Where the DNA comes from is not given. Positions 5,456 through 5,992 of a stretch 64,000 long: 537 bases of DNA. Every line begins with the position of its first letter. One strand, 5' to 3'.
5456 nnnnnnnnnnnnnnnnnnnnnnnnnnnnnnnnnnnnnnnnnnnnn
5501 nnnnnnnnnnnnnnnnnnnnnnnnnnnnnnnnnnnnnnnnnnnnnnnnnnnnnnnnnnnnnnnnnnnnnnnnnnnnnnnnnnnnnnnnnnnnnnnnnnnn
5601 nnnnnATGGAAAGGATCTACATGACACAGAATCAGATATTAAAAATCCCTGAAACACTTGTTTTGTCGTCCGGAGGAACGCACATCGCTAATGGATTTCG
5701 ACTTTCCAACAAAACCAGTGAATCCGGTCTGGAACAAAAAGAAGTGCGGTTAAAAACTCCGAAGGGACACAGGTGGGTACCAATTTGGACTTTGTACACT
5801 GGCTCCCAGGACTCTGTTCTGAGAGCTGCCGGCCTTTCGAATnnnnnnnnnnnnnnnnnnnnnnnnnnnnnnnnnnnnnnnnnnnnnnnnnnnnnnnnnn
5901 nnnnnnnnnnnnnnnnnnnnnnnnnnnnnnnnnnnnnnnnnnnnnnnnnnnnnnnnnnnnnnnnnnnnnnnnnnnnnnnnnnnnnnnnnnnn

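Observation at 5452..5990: Transcription unit of ~500 nt with a strong promoter and terminator but no credible ORF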

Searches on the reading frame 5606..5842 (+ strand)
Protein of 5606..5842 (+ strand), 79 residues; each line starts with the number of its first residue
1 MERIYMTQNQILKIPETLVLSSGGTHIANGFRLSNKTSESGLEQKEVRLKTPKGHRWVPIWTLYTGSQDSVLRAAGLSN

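Call 17: find_homologous_proteins(query=window:5606-5842:+, max_evalue=10)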
Query seq(79 aa) (79 aa): 1 proteins with E <= 10 among 2 candidates.
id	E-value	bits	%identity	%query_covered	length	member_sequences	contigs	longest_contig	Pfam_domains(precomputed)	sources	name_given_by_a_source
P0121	5.5e-45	168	100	100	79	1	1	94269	-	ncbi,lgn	ncbi:MAG: hypothetical protein WCX17_01755 [Parcubacteria group bacterium]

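Call 18: search_protein_families(library=pfam, proteins=[window:5606-5842:+], max_evalue=1)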
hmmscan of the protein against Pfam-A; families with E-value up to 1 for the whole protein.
seq(79 aa): 0 families

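Call 41: predict_structure(protein=window:5621-5842:+)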
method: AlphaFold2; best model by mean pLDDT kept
length: 74 residues; sequences in the alignment: 1
mean_pLDDT: 65.7   pTM: 0.48
mean pLDDT of the five models: 65.7, 53.4, 44.9, 44.7, 42.2
residues with pLDDT >= 90: 0; 70-90: 45; 50-70: 10; < 50: 19
segments of 3 or more residues with pLDDT < 50: 1-19
pLDDT, mean of each block of 10 residues (from residue 1): 37 44 69 78 75 81 76 65
secondary structure, 60 per line:
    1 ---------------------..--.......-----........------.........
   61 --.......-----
elements in order: E26-32 E38-45 E52-60 H63-69

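Call 44: fold_search(model_id=the predicted structure, library=pdb)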
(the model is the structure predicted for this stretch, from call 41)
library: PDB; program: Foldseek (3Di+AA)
matches with E <= 10: 812; with E <= 0.001: 0
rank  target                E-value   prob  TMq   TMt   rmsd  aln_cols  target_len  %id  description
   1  9ic0_B                2.1e-01  0.98  0.46  0.11   2.8        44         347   23  Chimeric mitochondrial DNA polymerase gamma ternary complex (mAhB) in mouse-like error-editing conformer (composite) (released 2025-06-04)
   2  8v54_B                2.1e-01  0.97  0.45  0.09   3.1        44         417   23  Engaged conformation of the human mitochondrial DNA polymerase gamma bound to DNA (released 2024-07-10)
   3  3n8b_B                2.1e-01  0.54  0.36  0.36   5.4        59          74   10  Crystal Structure of Borrelia burgdorferi Pur-alpha (released 2010-10-06)
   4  2gia_G                3.1e-01  0.75  0.37  0.21   6.3        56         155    9  Crystal structures of trypanosoma bruciei MRP1/MRP2 (released 2006-09-05)
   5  8s4s_B                3.5e-01  0.51  0.36  0.22  12.6        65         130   15  PrgE from plasmid pCF10 (released 2024-05-29)
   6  3nm7_B                3.5e-01  0.47  0.36  0.36   6.1        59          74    8  Crystal Structure of Borrelia burgdorferi Pur-alpha (released 2010-10-06)
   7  9ic0_C                4.0e-01  0.93  0.45  0.11   3.1        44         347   23  Chimeric mitochondrial DNA polymerase gamma ternary complex (mAhB) in mouse-like error-editing conformer (composite) (released 2025-06-04)
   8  8f69_B                4.2e-01  0.93  0.46  0.10   3.5        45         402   22  Crystal structure of murine PolG2 dimer bound to DNA (released 2023-08-09)
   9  4dx8_D                4.5e-01  0.38  0.29  0.18   7.3        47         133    6  ICAP1 in complex with KRIT1 N-terminus (released 2013-01-09)
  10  9y4c_B                4.8e-01  0.87  0.44  0.10   3.3        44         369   23  Strand displacement state I of Human mitochondrial DNA polymerase gamma ternary complex (released 2026-02-18)
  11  6s3u_D                4.8e-01  0.63  0.32  0.03   4.1        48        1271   14  Adhesin P140 from Mycoplasma Genitalium (released 2020-06-24)
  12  9g77_B                5.1e-01  0.92  0.46  0.10   3.5        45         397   22  Mouse mitochondrial DNA polymerase gamma ternary complex in error-editing conformer (composite) (released 2025-06-04)
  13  8v5r_C                5.1e-01  0.92  0.46  0.10   3.0        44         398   23  Active conformation of DNA polymerase gamma bound to DNA (released 2024-07-10)
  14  8v5r_B                5.1e-01  0.92  0.46  0.10   3.0        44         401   23  Active conformation of DNA polymerase gamma bound to DNA (released 2024-07-10)
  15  1g5h_A                5.1e-01  0.91  0.46  0.09   3.5        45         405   22  CRYSTAL STRUCTURE OF THE ACCESSORY SUBUNIT OF MURINE MITOCHONDRIAL POLYMERASE GAMMA (released 2001-03-14)
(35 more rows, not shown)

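Call 49: search_protein_representatives(protein=window:5606-5842:+)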
Query: 79 residues. Proteins with E-value up to 0.001 (for the whole library): 5; up to 1e-10: 1; up to 1e-30: 0. The best 5 are listed.
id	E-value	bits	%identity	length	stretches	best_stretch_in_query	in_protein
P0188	8.1e-29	114.9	76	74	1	6-79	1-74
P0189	1.2e-08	50.9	30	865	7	11-53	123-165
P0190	9.2e-07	44.9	31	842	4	29-73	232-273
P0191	2.4e-06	43.6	36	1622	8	30-72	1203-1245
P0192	3.2e-04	36.9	43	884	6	51-68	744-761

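Call 51: find_encoding_contigs(protein=P0188, flank=5000, max_places=6)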
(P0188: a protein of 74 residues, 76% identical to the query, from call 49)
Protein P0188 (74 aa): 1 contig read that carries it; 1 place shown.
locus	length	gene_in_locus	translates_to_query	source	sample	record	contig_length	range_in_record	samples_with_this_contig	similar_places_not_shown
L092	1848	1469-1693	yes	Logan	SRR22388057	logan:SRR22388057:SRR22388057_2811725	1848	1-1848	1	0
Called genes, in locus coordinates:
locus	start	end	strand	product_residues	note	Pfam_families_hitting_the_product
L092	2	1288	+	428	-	?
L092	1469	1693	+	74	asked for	-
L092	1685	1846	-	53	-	?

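Call 60: find_related_loci(query=A4, collection=genome_contigs, flank=5000)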
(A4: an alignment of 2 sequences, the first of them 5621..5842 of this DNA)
Query A4 (74 aa) in genome_contigs; peptide patterns used: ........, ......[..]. (x = any residue, [..] = any of these).
65 stretches matched a pattern, but none encodes a relative of the query by tblastn (E <= 1e-3).

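Call 61: find_related_loci(query=A4, collection=viral_contigs, flank=5000)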
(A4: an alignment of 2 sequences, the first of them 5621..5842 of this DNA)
Query A4 (74 aa) in viral_contigs; peptide patterns used: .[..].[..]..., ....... (x = any residue, [..] = any of these).
391 stretches matched a pattern, but none encodes a relative of the query by tblastn (E <= 1e-3).

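Call 66: search_protein_families(library=phrogs, alignment_id=A4, max_evalue=1)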
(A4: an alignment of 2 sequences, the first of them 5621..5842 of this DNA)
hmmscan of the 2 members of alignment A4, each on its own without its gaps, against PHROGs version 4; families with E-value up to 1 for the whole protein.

A. member 1, window:5621-5842:+ (74 aa): 0 families

B. families by the number of members that match (of 2 scanned): 0 families

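Call 67: search_protein_families(library=padloc, alignment_id=A4, max_evalue=1)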
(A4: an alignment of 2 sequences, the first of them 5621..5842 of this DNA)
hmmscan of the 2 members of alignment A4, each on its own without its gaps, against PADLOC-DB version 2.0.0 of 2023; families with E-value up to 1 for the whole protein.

A. member 1, window:5621-5842:+ (74 aa): 0 families

B. families by the number of members that match (of 2 scanned): 0 families

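Call 68: search_protein_families(library=ncbifam, alignment_id=A4, max_evalue=1)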
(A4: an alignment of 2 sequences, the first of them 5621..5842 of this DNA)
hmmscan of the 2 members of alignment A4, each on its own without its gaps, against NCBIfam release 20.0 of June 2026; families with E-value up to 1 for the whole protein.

A. member 1, window:5621-5842:+ (74 aa): 0 families

B. families by the number of members that match (of 2 scanned): 2 families
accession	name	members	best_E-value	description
NF007427.0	PRK09971.1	1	0.00027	xanthine dehydrogenase FAD-binding subunit XdhB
NF043083.1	XdhB_XDHase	1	0.00048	xanthine dehydrogenase subunit XdhB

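Call 69: search_solved_structures(query=A4, max_evalue=10, show_alignments=2)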
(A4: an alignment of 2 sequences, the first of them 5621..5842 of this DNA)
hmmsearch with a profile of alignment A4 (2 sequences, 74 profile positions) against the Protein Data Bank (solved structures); distinct sequences matched with E-value up to 10: 1.
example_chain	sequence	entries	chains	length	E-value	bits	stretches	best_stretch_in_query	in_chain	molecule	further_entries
6ywe_7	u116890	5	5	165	0.75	13.1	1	32-51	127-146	mL49 | Uncharacterized protein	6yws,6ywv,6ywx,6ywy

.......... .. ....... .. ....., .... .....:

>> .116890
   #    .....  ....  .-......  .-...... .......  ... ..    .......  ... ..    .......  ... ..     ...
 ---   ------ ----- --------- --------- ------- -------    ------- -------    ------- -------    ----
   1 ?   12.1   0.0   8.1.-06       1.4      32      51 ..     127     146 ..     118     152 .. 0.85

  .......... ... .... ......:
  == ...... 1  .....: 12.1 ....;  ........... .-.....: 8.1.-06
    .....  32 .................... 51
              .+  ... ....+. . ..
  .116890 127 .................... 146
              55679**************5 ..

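Call 70: search_protein_families(library=ncbifam, proteins=[P0188, window:5621-5842:+], max_evalue=10)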
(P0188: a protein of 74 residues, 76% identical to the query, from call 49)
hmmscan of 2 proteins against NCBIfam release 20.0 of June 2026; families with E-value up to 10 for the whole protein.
P0188 (74 aa): 2 families
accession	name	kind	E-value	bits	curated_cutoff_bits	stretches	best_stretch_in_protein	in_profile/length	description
NF007427.0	PRK09971.1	equivalog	0.00027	20.2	287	1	15-67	108-160/292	xanthine dehydrogenase FAD-binding subunit XdhB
NF043083.1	XdhB_XDHase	equivalog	0.00048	19.4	310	1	14-68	107-161/289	xanthine dehydrogenase subunit XdhB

window:5621-5842:+ (74 aa): 0 families
